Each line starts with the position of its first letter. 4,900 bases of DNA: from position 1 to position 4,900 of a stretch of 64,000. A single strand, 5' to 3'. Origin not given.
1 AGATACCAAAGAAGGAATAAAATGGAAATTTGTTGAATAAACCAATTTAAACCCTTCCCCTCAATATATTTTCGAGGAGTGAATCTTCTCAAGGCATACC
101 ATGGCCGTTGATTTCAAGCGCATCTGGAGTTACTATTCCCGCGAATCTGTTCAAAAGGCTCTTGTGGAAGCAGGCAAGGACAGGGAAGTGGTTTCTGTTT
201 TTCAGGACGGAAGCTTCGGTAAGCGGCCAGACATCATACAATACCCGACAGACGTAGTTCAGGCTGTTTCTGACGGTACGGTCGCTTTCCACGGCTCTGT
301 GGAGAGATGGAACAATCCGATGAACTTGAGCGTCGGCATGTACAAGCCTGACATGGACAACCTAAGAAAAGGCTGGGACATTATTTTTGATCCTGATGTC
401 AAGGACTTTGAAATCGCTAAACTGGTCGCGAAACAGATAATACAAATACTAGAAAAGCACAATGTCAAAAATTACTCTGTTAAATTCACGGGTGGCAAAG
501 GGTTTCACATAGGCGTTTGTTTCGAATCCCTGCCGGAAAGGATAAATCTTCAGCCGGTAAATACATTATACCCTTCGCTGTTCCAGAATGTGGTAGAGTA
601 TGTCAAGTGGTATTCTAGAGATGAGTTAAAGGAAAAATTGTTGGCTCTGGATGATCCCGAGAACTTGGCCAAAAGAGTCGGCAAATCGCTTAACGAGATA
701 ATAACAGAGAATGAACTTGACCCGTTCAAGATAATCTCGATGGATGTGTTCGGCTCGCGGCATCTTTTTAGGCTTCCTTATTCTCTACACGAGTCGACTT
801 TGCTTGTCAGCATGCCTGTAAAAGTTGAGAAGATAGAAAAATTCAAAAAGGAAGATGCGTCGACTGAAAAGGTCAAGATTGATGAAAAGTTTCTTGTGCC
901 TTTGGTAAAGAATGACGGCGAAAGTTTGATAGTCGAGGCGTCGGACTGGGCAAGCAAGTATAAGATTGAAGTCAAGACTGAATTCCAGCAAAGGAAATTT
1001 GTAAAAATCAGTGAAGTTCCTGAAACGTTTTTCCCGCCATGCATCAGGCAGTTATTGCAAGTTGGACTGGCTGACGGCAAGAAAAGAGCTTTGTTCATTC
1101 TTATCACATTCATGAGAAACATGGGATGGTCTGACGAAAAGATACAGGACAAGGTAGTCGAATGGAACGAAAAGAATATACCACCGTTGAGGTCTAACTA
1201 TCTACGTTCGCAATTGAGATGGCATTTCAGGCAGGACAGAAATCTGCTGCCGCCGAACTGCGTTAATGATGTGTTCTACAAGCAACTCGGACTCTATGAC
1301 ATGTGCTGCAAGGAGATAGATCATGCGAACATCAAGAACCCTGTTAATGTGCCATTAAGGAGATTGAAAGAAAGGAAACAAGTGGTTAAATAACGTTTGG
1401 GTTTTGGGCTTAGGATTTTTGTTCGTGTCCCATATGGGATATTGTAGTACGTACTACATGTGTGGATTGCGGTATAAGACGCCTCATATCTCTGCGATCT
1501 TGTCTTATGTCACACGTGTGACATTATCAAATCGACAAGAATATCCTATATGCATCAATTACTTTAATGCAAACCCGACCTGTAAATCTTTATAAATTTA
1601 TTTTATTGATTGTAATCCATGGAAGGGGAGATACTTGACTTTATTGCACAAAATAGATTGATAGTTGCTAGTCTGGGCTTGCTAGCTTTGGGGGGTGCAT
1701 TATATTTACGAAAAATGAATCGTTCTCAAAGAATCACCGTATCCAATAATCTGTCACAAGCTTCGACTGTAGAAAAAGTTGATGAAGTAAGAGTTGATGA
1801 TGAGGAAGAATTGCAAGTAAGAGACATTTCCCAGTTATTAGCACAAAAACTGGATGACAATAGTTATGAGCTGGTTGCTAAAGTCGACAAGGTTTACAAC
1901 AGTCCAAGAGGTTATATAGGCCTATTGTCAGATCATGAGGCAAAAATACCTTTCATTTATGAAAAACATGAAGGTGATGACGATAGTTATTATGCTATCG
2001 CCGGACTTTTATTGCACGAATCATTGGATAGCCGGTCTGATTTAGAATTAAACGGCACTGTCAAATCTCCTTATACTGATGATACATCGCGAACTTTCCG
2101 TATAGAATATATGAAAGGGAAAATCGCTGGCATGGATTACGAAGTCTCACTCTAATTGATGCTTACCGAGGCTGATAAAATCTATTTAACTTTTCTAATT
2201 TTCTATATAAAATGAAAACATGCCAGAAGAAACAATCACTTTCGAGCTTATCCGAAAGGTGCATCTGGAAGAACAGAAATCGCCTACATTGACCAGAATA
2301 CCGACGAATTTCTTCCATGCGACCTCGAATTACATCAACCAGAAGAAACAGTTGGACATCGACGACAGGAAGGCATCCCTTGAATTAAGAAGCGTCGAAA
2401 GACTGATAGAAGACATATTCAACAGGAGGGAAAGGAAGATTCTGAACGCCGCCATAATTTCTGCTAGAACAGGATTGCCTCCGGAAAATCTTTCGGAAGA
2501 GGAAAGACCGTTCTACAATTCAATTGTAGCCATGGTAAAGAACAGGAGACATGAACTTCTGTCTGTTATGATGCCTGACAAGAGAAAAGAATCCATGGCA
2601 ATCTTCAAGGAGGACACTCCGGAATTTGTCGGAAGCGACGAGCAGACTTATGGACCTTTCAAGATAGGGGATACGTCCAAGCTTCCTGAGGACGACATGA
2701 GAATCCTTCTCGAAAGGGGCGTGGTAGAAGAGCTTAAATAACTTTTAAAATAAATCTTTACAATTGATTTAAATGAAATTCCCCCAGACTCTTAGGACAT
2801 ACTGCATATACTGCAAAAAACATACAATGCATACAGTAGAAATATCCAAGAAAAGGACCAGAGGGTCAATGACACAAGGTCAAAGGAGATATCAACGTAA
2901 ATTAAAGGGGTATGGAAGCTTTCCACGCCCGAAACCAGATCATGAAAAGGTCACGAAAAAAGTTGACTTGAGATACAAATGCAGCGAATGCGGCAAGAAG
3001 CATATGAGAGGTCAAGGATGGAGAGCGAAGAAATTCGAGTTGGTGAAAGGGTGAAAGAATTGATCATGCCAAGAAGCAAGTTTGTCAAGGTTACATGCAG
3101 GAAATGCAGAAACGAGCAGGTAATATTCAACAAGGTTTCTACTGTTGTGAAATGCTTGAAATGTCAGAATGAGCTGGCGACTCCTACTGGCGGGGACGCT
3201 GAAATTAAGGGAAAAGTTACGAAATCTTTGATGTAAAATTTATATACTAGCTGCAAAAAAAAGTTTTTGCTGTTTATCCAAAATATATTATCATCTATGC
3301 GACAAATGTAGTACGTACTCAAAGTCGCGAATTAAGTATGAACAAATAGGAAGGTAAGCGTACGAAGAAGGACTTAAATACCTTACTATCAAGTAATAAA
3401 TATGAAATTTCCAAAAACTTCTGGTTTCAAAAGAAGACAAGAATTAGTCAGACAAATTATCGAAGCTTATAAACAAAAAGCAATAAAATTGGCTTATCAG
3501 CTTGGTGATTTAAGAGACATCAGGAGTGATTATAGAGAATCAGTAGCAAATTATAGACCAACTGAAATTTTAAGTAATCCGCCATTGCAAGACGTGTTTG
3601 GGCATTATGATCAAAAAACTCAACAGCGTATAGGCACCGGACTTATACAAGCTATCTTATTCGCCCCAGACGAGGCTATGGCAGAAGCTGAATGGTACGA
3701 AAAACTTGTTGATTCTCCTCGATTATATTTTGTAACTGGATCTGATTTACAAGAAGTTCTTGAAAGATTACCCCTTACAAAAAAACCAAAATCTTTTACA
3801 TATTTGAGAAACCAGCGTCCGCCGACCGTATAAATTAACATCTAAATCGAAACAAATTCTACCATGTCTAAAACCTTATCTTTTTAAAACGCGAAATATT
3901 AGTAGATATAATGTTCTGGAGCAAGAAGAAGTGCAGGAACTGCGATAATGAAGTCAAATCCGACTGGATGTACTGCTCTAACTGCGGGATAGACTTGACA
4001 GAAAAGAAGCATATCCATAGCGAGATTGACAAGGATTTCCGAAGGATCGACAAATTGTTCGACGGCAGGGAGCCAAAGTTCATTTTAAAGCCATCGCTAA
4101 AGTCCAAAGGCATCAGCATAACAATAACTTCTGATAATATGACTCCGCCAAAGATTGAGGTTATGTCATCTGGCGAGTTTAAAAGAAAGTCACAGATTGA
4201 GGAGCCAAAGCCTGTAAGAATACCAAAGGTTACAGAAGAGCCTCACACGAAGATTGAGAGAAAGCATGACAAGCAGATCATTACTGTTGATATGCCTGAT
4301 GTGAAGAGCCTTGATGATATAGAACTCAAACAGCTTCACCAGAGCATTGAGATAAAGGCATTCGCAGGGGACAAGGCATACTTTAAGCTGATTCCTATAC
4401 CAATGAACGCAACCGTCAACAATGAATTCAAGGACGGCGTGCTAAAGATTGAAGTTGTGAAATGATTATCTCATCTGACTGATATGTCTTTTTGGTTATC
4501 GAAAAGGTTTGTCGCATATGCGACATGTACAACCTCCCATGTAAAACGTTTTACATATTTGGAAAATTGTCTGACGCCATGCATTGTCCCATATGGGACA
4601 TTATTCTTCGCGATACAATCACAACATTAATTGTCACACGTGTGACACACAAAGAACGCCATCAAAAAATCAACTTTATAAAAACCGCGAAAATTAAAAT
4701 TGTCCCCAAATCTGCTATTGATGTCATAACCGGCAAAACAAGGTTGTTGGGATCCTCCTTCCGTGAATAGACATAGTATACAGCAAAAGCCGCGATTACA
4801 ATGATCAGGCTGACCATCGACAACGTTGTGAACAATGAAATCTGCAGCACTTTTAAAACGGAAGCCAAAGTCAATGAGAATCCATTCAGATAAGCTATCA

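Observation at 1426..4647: Family of perfect 14-18 bp palindromes (TGTC-N8-GACA type) concentrated in three intergenic regions near the primase/ribosomal genes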

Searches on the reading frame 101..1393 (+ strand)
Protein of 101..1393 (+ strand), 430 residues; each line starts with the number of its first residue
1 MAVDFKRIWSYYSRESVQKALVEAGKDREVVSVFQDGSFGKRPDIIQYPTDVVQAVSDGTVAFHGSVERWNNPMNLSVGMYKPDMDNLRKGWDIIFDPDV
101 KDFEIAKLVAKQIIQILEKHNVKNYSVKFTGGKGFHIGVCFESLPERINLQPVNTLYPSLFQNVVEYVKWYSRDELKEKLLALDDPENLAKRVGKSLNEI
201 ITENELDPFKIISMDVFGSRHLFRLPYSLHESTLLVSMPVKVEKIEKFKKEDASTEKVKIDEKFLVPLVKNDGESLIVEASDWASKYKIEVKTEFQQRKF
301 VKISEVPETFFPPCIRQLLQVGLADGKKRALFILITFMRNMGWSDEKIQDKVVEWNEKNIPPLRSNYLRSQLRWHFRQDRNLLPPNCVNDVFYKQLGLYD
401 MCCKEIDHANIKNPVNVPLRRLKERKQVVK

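Call 8: search_protein_families(library=pfam, proteins=[window:101-1393:+], max_evalue=0.01)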
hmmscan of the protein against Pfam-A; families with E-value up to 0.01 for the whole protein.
window:101-1393:+ (430 aa): 3 families
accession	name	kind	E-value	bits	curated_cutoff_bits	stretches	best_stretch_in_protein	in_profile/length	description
PF01896.25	DNA_primase_S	-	1.2e-05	26.2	26.8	1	105-241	23-162/163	DNA primase small subunit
PF04104.19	DNA_primase_lrg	-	2.7e-05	24.1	22.4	1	244-349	47-149/266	Eukaryotic and archaeal DNA primase, large subunit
PF21686.3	LigD_Prim-Pol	-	6.6e-05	23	27.4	1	52-142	76-153/254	LigD, primase-polymerase domain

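Call 9: find_encoding_contigs(protein=window:101-1393:+, flank=10000, max_places=10)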
Protein window:101-1393:+ (430 aa): 6 contigs read that carry it; 6 places shown.
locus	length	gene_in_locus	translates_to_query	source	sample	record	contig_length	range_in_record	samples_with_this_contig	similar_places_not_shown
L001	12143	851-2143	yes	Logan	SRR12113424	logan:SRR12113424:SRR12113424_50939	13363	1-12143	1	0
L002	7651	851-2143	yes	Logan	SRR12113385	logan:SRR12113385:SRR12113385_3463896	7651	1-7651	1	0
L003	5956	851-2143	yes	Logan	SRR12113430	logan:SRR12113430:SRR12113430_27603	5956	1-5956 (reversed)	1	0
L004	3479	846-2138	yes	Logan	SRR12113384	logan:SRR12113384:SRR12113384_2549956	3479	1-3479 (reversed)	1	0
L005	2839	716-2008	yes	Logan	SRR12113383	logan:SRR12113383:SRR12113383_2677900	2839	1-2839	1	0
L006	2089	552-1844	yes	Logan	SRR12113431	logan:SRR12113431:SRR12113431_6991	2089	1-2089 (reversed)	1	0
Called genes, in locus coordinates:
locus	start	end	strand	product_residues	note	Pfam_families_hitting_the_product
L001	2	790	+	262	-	?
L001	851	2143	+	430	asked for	PF01896:DNA_primase_S (weak)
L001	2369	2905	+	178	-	-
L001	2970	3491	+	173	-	PF27418:GINS23_N, PF22090:Gins51_C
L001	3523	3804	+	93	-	PF00935:Ribosomal_L44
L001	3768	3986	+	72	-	PF01667:Ribosomal_S27e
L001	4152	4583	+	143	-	-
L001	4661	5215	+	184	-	-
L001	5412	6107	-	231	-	PF01769:MgtE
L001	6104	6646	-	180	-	PF01769:MgtE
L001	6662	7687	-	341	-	PF01137:RTC, PF05189:RTC_insert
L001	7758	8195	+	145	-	-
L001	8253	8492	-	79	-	-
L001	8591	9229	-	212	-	-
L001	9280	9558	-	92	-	PF00037:Fer4, PF12797:Fer4_2, PF12837:Fer4_6 (weak), PF13237:Fer4_10, PF14697:Fer4_21, PF25160:LdpA_Fe-S-bd (weak), PF12838:Fer4_7, PF13187:Fer4_9 (weak), +2 more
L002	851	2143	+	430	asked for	PF01896:DNA_primase_S (weak)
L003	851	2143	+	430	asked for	PF01896:DNA_primase_S (weak)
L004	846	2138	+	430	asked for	PF01896:DNA_primase_S (weak)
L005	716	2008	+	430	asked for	PF01896:DNA_primase_S (weak)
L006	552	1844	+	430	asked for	PF01896:DNA_primase_S (weak)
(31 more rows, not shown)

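Call 11: find_related_loci(query=window:101-1393:+, collection=genome_contigs, flank=10000)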
Query window:101-1393:+ (430 aa) in genome_contigs; peptide patterns used: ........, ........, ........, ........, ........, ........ (x = any residue, [..] = any of these).
218 stretches matched a pattern; 1 encode a relative of the query (tblastn E <= 1e-3); 1 distinct loci.
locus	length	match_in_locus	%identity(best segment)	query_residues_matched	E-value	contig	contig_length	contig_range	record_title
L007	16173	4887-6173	69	3-430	0e+0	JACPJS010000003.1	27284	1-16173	MAG: Candidatus Aenigmatarchaeota archaeon isolate NC_groundwater_474_Ag_S-0.1um_38_10 S35_SO-1_scaffold_23666, whole ge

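Call 24: find_homologous_proteins(query=window:101-1393:+, max_evalue=1e-30)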
Query window:101-1393:+ (430 aa): 3044 proteins with E <= 1e-30 among 8000 candidates; the best 120 are listed.
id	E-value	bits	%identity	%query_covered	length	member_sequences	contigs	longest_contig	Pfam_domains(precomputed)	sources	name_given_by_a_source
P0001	4.9e-290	979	100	100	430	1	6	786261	PF01896.26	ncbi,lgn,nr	ncbi:MAG: hypothetical protein HYW24_00055 [Candidatus Aenigmarchaeota archaeon]|nr:hypothetical pro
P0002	1.1e-232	790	78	97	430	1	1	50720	PF01896.26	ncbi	-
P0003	5.2e-232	788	78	100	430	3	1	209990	PF01896.26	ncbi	-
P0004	6.1e-229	778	77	100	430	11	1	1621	-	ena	-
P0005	1.1e-228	777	77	100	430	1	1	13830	PF01896.26,PF04104.20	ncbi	-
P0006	1.7e-227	773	75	100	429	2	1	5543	-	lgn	-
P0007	2.6e-225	766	76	100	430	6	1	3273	PF01896.26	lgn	-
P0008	1.3e-224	764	75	100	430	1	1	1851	PF01896.26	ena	-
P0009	1.8e-223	760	73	97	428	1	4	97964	PF01896.26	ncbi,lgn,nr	ncbi:MAG: hypothetical protein HYW23_00315 [Candidatus Aenigmarchaeota archaeon]|nr:hypothetical pro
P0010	5.2e-223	758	74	100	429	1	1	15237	PF01896.26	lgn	-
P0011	5.0e-221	752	74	99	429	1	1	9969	PF01896.26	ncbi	-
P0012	9.8e-219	744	73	100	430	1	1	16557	PF01896.26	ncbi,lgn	-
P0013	2.1e-218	743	73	100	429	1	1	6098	PF01896.26,PF21686.4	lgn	-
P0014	6.9e-217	738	73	99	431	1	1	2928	PF01896.26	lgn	-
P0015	3.8e-215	733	71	99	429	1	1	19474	PF01896.26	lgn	-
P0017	2.6e-214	730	72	100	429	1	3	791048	PF01896.26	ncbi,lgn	-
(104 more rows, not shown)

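Call 25: find_encoding_contigs(protein=P0003, flank=10000, max_places=2)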
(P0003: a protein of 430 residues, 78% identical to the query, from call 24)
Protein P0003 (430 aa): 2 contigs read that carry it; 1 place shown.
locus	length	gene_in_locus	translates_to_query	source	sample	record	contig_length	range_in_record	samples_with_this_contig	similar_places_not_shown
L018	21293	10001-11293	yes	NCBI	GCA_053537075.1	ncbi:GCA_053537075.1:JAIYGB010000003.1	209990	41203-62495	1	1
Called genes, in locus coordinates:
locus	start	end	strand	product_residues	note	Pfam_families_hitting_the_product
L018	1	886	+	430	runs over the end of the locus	PF10633:NPCBM_assoc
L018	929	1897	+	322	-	PF00142:Fer4_NifH (weak), PF01656:CbiA, PF02374:ArsA_ATPase (faint), PF06564:CBP_BcsQ (weak), PF10609:ParA, PF13614:AAA_31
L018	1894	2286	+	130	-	-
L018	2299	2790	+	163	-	-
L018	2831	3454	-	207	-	PF24336:DUF7504 (weak)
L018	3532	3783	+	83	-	-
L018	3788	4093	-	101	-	-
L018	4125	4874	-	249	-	PF00705:PCNA_N, PF02144:Rad1, PF02747:PCNA_C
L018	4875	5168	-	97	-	-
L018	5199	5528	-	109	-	PF02150:Zn_ribbon_RPB9, PF01096:Zn_ribbon_TFIIS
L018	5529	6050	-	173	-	-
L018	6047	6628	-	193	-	PF01949:Endo_dU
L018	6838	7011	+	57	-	-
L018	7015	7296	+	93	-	-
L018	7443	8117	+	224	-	-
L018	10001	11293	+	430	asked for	PF01896:DNA_primase_S (weak)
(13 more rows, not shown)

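Call 26: find_encoding_contigs(protein=P0002, flank=10000, max_places=2)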
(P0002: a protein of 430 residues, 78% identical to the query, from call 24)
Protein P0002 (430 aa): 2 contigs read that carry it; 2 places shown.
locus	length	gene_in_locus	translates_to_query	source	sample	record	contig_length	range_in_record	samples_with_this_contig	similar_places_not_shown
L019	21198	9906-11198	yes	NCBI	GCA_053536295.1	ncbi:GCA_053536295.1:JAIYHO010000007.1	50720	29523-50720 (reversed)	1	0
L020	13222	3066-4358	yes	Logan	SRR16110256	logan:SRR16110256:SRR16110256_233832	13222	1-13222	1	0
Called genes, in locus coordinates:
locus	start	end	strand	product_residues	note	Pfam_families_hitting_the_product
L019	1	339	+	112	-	?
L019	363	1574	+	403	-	PF10633:NPCBM_assoc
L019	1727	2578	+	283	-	PF13614:AAA_31 (weak), PF01656:CbiA (weak), PF10609:ParA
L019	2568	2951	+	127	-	-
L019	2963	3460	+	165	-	-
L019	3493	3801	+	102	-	-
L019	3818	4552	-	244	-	PF14528:LAGLIDADG_3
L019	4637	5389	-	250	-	PF00705:PCNA_N, PF02144:Rad1, PF02747:PCNA_C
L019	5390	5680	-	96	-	-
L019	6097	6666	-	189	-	-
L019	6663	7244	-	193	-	PF01949:Endo_dU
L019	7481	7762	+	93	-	-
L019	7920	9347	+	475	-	PF01406:tRNA-synt_1e, PF09334:tRNA-synt_1g (faint), PF00133:tRNA-synt_1 (weak), PF09190:DALR_2, PF23493:CysS_C (weak)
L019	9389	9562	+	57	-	-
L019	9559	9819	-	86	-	PF05016:ParE_toxin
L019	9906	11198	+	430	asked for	PF01896:DNA_primase_S (weak)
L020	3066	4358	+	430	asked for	PF01896:DNA_primase_S (weak)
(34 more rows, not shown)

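Call 27: find_encoding_contigs(protein=P0017, flank=10000, max_places=2)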
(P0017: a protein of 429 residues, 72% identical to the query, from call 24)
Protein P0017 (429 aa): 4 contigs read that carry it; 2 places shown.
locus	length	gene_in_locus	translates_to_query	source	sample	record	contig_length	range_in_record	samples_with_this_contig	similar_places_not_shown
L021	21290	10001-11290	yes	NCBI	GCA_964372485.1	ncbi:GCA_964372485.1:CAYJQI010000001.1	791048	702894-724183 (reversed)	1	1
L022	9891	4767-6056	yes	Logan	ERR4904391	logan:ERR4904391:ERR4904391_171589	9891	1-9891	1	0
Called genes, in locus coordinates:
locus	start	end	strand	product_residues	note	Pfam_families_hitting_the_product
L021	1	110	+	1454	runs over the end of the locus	-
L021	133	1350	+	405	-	PF10633:NPCBM_assoc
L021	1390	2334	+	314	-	PF00142:Fer4_NifH (weak), PF01656:CbiA, PF02374:ArsA_ATPase (weak), PF06564:CBP_BcsQ (faint), PF10609:ParA, PF13500:AAA_26 (weak), PF13614:AAA_31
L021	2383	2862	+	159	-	-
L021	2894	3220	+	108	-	-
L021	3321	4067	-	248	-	PF00705:PCNA_N, PF02144:Rad1 (weak), PF02747:PCNA_C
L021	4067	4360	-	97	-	-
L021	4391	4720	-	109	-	PF02150:Zn_ribbon_RPB9, PF01096:Zn_ribbon_TFIIS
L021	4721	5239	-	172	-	-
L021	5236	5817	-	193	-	PF01949:Endo_dU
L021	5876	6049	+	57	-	-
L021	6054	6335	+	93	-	-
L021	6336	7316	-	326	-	-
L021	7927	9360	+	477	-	PF01406:tRNA-synt_1e, PF09334:tRNA-synt_1g (faint), PF00133:tRNA-synt_1, PF09190:DALR_2, PF23493:CysS_C (weak)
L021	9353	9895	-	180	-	-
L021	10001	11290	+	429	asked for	PF01896:DNA_primase_S (weak)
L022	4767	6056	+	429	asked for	PF01896:DNA_primase_S (weak)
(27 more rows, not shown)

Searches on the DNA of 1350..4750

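Call 42: search_rna_families(source=window, start=1350, end=4750, threshold=evalue, max_evalue=5)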
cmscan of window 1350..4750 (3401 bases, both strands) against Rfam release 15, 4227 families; matches with E-value up to 5: 1.
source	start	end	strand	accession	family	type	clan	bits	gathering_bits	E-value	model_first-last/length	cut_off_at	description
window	4476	4646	+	RF02581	tsr32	Gene; sRNA;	-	19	98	1.7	1-151/151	no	S. aureus tsr32 small RNA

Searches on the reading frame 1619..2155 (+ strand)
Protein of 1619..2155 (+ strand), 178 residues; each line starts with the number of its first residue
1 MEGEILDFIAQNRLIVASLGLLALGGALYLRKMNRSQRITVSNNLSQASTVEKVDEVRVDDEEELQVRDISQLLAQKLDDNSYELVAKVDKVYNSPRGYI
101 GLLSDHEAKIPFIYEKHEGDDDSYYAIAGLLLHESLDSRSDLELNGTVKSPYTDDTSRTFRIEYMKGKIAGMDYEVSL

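Call 8: search_protein_families(library=pfam, proteins=[window:1619-2155:+], max_evalue=0.01)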
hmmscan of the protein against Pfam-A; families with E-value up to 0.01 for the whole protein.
window:1619-2155:+ (178 aa): 0 families

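Call 34: find_homologous_proteins(query=window:1619-2155:+, max_evalue=0.001)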
Query window:1619-2155:+ (178 aa): 1 proteins with E <= 0.001 among 287 candidates.
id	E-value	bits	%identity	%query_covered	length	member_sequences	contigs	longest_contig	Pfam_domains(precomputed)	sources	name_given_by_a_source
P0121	7.8e-108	376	100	100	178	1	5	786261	-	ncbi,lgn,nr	ncbi:MAG: hypothetical protein HYW24_00060 [Candidatus Aenigmarchaeota archaeon]|nr:hypothetical pro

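Call 35: search_protein_families(library=phrogs, proteins=[window:1619-2155:+], max_evalue=0.1)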
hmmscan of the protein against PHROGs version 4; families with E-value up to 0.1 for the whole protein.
window:1619-2155:+ (178 aa): 1 family
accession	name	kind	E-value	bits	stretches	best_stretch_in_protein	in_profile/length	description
phrog_1352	-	unknown function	0.029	16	0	120-158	25-63/72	-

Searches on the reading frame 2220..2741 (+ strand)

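Call 8: search_protein_families(library=pfam, proteins=[window:2220-2741:+], max_evalue=0.01)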
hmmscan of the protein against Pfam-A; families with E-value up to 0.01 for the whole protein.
window:2220-2741:+ (173 aa): 2 families
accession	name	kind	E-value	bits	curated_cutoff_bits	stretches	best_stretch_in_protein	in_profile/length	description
PF22090.1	Gins51_C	-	8.4e-11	41.9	27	1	128-169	4-45/48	Gins51, C-terminal domain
PF05916.17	Sld5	-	8.7e-05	23.1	22.3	1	54-108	34-96/102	GINS complex protein helical bundle domain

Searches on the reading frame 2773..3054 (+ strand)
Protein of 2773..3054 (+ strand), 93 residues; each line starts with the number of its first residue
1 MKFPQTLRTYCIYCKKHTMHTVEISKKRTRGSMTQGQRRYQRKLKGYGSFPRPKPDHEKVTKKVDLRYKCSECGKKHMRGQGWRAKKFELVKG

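Call 8: search_protein_families(library=pfam, proteins=[window:2773-3054:+], max_evalue=0.01)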
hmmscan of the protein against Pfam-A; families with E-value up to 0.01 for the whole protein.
window:2773-3054:+ (93 aa): 1 family
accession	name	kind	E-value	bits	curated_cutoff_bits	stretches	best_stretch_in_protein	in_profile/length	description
PF00935.25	Ribosomal_L44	-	5.9e-28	97.5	25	1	16-91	1-76/76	Ribosomal protein L44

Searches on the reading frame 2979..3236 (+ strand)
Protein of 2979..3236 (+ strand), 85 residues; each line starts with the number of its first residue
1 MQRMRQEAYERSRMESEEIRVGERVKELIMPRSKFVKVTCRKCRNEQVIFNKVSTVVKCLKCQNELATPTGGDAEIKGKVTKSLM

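Call 8: search_protein_families(library=pfam, proteins=[window:2979-3236:+], max_evalue=0.01)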
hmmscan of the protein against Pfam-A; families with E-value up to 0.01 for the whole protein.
window:2979-3236:+ (85 aa): 1 family
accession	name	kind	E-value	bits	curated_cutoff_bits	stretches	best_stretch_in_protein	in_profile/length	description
PF01667.23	Ribosomal_S27e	-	3.4e-18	65.6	24.5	1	31-81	1-51/55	Ribosomal protein S27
